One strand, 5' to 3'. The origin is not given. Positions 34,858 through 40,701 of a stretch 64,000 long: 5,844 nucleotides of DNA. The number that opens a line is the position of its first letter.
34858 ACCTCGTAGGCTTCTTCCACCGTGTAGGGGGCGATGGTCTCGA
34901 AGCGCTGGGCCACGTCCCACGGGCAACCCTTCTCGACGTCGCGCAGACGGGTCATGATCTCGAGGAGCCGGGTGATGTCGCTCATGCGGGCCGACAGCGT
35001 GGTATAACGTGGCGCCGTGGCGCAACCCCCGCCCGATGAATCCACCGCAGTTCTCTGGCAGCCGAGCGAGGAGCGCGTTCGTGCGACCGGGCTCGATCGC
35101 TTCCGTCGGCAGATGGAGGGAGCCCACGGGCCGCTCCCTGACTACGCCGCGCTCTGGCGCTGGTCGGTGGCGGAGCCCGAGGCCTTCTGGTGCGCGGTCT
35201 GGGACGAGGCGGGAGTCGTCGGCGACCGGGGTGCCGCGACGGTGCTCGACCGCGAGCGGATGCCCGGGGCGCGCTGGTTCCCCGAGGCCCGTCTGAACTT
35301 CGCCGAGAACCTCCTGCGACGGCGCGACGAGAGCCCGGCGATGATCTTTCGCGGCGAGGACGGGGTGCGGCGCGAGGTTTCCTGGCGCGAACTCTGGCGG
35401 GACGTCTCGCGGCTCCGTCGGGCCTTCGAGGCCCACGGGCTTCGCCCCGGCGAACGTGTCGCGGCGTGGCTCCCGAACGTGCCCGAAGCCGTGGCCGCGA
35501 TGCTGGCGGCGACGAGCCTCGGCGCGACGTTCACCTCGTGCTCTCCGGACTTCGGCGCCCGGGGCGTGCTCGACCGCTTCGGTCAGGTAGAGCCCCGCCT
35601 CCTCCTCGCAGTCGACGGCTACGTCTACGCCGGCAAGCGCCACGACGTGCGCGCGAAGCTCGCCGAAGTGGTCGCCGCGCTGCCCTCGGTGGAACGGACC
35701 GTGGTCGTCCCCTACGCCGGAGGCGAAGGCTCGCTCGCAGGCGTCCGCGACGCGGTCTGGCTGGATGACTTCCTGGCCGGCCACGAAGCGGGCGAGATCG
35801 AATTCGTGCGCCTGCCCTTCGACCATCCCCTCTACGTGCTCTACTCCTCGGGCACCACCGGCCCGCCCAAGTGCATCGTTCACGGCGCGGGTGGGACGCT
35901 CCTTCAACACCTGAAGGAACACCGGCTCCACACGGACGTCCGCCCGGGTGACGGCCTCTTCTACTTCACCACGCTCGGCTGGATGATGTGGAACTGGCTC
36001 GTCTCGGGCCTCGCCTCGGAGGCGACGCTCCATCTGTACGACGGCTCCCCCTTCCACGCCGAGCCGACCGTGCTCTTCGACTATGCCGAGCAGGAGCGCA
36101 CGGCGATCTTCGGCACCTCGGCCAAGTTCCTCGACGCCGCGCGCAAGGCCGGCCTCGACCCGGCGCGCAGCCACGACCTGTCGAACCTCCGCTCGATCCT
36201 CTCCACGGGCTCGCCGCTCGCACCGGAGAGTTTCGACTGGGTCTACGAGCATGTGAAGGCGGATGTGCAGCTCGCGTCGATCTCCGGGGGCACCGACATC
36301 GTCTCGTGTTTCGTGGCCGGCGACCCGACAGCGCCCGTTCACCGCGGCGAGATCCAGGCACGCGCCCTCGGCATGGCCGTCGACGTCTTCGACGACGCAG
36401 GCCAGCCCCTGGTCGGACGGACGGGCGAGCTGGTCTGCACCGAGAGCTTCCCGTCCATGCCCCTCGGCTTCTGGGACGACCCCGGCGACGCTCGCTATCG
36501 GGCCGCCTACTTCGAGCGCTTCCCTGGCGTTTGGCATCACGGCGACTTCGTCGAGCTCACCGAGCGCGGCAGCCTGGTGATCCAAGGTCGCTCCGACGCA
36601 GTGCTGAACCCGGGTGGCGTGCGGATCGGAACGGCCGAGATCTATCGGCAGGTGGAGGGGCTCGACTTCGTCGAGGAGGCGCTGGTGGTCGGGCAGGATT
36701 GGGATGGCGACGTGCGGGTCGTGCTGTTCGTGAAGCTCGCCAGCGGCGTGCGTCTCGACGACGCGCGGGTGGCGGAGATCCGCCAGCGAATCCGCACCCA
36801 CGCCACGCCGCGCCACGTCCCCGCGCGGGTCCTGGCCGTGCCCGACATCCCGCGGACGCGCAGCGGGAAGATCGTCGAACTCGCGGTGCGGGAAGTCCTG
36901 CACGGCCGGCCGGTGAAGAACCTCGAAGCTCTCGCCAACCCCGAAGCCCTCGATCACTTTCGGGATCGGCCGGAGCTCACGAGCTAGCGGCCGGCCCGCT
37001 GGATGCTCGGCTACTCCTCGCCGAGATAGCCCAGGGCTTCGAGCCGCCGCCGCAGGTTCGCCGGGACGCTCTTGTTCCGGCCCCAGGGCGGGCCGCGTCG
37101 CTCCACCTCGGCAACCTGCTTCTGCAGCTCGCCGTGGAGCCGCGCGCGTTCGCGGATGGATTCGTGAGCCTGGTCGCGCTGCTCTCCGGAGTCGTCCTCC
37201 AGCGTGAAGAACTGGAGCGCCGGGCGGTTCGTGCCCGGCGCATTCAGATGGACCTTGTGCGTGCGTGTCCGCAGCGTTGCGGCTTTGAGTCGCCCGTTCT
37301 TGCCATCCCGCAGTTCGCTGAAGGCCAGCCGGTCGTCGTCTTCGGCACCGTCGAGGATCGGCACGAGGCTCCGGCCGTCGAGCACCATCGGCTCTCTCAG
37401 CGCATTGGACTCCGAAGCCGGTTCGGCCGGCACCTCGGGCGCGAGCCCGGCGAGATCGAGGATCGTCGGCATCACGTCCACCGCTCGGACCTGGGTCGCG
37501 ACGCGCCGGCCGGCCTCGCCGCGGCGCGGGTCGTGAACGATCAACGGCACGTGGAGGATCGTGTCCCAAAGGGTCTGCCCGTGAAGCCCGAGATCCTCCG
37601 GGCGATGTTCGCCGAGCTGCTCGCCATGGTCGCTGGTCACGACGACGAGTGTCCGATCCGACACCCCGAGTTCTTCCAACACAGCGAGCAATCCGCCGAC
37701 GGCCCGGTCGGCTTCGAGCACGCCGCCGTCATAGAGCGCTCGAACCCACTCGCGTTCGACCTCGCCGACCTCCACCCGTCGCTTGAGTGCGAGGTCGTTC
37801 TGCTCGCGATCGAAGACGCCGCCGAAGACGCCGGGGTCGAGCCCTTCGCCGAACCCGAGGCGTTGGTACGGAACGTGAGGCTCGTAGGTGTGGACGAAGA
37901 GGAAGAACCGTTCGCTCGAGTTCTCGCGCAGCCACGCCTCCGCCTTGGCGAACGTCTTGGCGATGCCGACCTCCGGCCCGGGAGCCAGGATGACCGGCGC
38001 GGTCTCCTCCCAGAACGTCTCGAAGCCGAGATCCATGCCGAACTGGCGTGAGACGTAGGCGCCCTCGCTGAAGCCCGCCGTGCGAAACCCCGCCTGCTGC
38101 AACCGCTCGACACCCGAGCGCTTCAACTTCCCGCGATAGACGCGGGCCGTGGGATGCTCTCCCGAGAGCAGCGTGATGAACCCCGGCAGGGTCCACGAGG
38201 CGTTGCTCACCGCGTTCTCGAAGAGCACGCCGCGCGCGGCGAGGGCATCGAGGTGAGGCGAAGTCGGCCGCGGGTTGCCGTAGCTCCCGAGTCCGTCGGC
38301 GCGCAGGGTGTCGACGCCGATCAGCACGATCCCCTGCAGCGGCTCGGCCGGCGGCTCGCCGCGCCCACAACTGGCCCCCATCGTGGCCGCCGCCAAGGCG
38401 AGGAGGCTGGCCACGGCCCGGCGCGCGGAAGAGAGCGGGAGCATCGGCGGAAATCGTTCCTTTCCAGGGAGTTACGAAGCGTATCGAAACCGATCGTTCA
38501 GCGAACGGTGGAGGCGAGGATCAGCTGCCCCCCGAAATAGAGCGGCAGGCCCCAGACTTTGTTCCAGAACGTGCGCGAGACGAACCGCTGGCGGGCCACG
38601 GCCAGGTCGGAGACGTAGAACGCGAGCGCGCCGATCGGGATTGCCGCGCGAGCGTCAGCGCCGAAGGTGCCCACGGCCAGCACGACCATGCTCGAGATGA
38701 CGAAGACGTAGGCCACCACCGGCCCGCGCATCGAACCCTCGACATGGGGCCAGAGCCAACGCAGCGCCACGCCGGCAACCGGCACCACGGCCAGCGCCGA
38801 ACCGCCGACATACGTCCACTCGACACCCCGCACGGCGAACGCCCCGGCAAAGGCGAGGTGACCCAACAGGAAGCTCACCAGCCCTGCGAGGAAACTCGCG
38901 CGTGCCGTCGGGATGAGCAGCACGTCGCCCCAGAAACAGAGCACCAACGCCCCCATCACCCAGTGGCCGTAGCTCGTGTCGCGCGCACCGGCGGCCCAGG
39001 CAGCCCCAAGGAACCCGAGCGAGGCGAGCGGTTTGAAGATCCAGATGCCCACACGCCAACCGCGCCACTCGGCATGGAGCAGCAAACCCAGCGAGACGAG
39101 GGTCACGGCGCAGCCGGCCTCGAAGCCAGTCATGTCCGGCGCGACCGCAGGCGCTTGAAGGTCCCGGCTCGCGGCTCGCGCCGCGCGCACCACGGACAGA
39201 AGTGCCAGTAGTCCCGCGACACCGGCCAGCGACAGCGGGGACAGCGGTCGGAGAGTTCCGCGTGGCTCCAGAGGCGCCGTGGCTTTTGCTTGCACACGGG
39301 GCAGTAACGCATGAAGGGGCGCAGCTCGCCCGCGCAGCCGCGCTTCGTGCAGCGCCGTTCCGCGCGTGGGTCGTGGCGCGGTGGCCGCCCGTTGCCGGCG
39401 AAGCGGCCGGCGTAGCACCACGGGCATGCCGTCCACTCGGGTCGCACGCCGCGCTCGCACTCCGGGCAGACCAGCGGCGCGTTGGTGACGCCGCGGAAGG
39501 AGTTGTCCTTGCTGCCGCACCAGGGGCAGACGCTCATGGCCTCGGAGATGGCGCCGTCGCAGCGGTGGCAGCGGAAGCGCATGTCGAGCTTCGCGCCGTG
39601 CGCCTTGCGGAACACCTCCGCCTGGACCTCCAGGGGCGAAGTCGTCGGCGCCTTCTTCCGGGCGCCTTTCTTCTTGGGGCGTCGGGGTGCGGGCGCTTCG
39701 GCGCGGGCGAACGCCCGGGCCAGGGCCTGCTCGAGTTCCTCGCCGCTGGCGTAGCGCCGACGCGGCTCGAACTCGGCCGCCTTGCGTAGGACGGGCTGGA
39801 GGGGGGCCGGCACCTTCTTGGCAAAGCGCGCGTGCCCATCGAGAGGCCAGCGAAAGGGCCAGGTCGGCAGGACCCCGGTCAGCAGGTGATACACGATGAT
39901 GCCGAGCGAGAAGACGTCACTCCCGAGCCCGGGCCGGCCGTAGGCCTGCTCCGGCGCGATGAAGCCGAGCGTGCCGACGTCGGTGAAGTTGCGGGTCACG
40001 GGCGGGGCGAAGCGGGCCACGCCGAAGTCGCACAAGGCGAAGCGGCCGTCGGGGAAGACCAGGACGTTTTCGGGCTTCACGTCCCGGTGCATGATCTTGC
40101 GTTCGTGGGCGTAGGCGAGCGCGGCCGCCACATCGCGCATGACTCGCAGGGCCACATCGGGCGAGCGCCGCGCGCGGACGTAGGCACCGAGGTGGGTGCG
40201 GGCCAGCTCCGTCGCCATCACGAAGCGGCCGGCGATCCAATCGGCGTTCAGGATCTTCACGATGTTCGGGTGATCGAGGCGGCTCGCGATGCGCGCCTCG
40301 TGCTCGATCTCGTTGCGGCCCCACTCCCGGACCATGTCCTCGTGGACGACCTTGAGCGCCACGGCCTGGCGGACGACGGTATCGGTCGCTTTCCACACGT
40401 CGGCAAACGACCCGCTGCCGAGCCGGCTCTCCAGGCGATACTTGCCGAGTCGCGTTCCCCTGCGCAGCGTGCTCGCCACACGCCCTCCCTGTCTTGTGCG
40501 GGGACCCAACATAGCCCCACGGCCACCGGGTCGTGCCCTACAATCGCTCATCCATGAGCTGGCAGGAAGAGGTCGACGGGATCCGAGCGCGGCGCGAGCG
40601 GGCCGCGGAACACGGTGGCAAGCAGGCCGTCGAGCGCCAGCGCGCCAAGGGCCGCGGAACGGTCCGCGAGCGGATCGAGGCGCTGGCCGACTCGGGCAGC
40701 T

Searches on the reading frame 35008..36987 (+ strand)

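Call 13: search_protein_families(library=pfam, proteins=[window:35008-36987:+], max_evalue=0.001)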
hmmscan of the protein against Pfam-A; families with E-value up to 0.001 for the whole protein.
window:35008-36987:+ (659 aa): 3 families
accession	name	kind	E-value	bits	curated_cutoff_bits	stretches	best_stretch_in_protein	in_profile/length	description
PF00501.34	AMP-binding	-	7.7e-44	150.5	29.9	1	104-477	6-374/384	AMP-binding enzyme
PF16177.11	ACAS_N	-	1.1e-11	44.8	27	1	46-101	1-54/55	Acetyl-coenzyme A synthetase N-terminus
PF13193.12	AMP-binding_C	-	1.5e-07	32.7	24.5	1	552-621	9-76/76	AMP-binding enzyme C-terminal domain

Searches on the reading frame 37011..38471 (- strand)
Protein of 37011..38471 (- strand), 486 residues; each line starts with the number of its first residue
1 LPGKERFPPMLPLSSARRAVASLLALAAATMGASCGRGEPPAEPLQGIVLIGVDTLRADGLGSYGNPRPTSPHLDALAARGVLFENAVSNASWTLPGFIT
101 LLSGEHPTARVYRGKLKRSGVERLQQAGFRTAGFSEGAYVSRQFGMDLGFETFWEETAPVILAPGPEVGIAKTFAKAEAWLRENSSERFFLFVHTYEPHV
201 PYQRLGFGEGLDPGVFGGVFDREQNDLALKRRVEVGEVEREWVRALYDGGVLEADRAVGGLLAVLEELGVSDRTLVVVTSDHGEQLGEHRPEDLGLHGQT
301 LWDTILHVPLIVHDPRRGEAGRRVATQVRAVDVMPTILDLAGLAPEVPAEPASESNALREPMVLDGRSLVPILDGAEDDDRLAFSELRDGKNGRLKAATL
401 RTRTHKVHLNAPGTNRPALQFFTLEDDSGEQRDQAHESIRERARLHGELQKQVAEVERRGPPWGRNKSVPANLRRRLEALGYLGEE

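Call 13: search_protein_families(library=pfam, proteins=[window:37011-38471:-], max_evalue=0.001)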
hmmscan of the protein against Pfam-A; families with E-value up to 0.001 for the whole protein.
window:37011-38471:- (486 aa): 3 families
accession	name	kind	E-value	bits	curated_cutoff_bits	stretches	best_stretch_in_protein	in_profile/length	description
PF00884.28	Sulfatase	-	1.5e-40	139.9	25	1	48-342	3-300/301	Sulfatase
PF01663.27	Phosphodiest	-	5e-09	36.6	23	1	247-283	184-220/342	Type I phosphodiesterase / nucleotide pyrophosphatase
PF16347.10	SGSH_C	-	0.00044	20.9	29.3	0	301-344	11-54/154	N-sulphoglucosamine sulphohydrolase, C-terminal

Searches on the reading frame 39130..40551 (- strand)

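Call 13: search_protein_families(library=pfam, proteins=[window:39130-40551:-], max_evalue=0.001)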
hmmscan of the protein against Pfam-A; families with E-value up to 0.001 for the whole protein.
window:39130-40551:- (473 aa): 5 families
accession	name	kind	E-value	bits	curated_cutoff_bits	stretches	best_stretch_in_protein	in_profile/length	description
PF00069.31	Pkinase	-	7.6e-39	134.1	31.7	1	38-231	1-198/263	Protein kinase domain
PF07714.23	PK_Tyr_Ser-Thr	-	4.2e-23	82.4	23.1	1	40-228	3-203/258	Protein tyrosine and serine/threonine kinase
PF12773.13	DZR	-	2.4e-09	37.6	27.3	1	328-379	1-44/45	Double zinc ribbon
PF03109.22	ABC1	-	1e-05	25.3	22.9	0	142-187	177-222/244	ABC1 atypical kinase-like domain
PF01636.29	APH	-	0.00048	20.4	23.2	1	125-185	143-203/239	Phosphotransferase enzyme family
